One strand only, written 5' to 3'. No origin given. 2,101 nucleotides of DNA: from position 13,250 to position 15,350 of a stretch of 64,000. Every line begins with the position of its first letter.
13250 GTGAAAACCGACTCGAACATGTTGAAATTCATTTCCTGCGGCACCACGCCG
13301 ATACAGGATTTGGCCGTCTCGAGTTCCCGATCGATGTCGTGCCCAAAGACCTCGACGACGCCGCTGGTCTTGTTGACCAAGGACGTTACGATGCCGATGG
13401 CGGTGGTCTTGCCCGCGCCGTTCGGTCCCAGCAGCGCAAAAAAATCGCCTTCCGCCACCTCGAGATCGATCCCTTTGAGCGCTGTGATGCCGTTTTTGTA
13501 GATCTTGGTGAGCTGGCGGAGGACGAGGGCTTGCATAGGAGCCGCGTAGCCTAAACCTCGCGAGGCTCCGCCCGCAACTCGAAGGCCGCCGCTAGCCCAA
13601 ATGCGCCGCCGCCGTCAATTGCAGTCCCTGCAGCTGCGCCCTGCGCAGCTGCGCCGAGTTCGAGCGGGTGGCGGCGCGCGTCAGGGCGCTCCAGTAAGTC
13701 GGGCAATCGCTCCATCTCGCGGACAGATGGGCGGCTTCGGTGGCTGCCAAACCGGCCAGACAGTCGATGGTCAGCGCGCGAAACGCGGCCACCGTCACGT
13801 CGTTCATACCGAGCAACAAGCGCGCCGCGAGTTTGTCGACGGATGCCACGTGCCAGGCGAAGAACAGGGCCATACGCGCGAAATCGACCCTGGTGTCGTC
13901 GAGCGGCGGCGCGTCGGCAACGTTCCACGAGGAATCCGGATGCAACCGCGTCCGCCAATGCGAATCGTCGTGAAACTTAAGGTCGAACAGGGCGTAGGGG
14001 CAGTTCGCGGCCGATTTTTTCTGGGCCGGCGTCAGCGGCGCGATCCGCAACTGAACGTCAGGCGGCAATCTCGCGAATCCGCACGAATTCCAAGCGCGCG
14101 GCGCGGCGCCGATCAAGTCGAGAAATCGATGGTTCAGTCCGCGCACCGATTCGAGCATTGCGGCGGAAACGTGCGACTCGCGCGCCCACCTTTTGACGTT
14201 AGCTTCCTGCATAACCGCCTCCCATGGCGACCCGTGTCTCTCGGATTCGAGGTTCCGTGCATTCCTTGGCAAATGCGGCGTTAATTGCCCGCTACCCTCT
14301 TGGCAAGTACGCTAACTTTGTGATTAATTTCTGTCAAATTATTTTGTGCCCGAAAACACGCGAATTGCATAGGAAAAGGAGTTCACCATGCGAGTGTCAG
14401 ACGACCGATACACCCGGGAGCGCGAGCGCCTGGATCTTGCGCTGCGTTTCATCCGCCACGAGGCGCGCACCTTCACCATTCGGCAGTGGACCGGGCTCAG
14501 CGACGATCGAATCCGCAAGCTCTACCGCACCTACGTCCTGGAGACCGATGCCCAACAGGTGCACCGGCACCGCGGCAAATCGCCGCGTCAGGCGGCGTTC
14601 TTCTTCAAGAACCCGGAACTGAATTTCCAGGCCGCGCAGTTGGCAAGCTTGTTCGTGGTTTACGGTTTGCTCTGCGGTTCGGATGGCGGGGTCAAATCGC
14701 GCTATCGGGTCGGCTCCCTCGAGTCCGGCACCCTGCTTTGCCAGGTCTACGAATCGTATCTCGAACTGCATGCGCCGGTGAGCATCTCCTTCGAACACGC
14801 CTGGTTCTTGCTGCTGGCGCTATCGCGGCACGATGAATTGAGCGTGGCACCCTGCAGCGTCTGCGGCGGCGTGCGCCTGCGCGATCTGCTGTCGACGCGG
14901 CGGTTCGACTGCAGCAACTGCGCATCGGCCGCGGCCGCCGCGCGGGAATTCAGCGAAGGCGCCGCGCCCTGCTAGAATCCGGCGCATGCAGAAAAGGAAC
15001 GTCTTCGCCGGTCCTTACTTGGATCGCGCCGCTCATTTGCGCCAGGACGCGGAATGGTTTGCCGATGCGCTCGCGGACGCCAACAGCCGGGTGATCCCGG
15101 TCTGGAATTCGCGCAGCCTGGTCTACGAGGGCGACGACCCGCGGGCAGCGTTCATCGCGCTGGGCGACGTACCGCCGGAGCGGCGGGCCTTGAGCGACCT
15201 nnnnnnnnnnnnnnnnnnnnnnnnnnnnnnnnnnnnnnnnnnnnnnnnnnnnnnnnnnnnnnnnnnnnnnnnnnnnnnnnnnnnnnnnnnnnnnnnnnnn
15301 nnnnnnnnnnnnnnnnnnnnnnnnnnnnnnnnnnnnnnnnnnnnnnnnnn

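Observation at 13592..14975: Divergent FlhC-like / tandem-duplicated FlhD-like pair with no flagellar or conjugation context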

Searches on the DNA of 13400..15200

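Call 59: search_rna_families(source=window, start=13400, end=15200, threshold=evalue, max_evalue=1)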
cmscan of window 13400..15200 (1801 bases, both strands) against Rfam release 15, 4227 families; matches with E-value up to 1: 0.
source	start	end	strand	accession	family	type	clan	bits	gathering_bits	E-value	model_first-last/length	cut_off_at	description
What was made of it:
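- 14213..14387 (.): Divergent 175-bp control region shared by the two genes. No Rfam match (call 59).
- Tried and rejected: Rfam on 13400-15200: no match (call 59).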
